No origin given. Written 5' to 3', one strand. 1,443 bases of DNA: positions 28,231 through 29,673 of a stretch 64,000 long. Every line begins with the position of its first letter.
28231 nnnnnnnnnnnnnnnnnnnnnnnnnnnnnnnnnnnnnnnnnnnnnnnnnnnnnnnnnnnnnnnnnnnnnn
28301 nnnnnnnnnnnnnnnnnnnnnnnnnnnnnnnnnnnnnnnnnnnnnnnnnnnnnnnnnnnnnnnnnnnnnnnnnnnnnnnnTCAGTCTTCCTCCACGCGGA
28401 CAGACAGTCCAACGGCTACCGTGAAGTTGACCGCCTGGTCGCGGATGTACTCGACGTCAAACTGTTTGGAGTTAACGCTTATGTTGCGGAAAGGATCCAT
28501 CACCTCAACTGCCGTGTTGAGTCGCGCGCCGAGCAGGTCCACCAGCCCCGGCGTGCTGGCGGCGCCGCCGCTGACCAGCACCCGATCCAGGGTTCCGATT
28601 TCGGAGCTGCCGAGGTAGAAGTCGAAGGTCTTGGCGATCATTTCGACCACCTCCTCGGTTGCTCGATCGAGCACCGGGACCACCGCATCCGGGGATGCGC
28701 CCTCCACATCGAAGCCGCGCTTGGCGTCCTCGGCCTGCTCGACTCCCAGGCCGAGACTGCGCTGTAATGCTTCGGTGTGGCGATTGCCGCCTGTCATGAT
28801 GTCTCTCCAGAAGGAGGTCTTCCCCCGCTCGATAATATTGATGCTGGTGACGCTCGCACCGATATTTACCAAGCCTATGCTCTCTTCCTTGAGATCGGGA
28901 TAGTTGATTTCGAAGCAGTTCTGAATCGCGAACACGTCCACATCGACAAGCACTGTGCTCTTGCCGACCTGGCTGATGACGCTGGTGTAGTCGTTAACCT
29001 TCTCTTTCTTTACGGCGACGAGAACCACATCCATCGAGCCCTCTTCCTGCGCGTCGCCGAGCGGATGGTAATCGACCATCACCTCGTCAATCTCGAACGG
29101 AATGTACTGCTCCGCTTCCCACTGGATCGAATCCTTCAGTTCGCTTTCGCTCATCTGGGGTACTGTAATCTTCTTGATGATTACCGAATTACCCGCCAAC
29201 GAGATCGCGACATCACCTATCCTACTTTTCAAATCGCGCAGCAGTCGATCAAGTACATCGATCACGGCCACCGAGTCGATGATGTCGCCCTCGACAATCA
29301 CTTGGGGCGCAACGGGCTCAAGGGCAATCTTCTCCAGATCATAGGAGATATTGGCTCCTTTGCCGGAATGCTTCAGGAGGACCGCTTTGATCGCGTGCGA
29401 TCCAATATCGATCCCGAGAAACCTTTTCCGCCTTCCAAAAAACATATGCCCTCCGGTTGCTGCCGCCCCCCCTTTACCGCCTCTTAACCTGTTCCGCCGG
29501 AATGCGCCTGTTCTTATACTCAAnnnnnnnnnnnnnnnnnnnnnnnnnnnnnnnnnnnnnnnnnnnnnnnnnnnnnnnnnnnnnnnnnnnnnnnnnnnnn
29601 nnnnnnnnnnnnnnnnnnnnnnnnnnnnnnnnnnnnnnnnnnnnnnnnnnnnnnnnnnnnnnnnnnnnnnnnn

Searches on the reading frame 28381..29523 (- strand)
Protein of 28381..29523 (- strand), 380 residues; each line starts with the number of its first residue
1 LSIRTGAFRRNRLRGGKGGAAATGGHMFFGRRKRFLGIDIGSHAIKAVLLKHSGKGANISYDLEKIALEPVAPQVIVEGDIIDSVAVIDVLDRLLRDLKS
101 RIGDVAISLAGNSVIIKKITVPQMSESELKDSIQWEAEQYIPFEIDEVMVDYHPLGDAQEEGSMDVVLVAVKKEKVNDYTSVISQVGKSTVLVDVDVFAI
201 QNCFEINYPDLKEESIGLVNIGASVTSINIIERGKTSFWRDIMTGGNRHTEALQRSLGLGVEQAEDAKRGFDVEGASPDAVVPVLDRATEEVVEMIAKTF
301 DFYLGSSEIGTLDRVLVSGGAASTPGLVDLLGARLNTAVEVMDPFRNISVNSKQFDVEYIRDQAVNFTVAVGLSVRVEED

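Call 23: search_protein_families(library=pfam, proteins=[window:28381-29523:-], max_evalue=0.001)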
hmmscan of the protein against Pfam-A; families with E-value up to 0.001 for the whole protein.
window:28381-29523:- (380 aa): 3 families
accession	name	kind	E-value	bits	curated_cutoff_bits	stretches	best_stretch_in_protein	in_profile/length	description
PF11104.14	PilM_2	-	1.6e-70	238.2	27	1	37-376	1-338/340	Type IV pilus assembly protein PilM;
PF14450.12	FtsA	-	8.5e-09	36.3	31.8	1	218-345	2-113/127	Cell division protein FtsA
PF05134.19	T2SSL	-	1e-06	28.7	25.5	1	95-200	37-138/231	Type II secretion system (T2SS), protein L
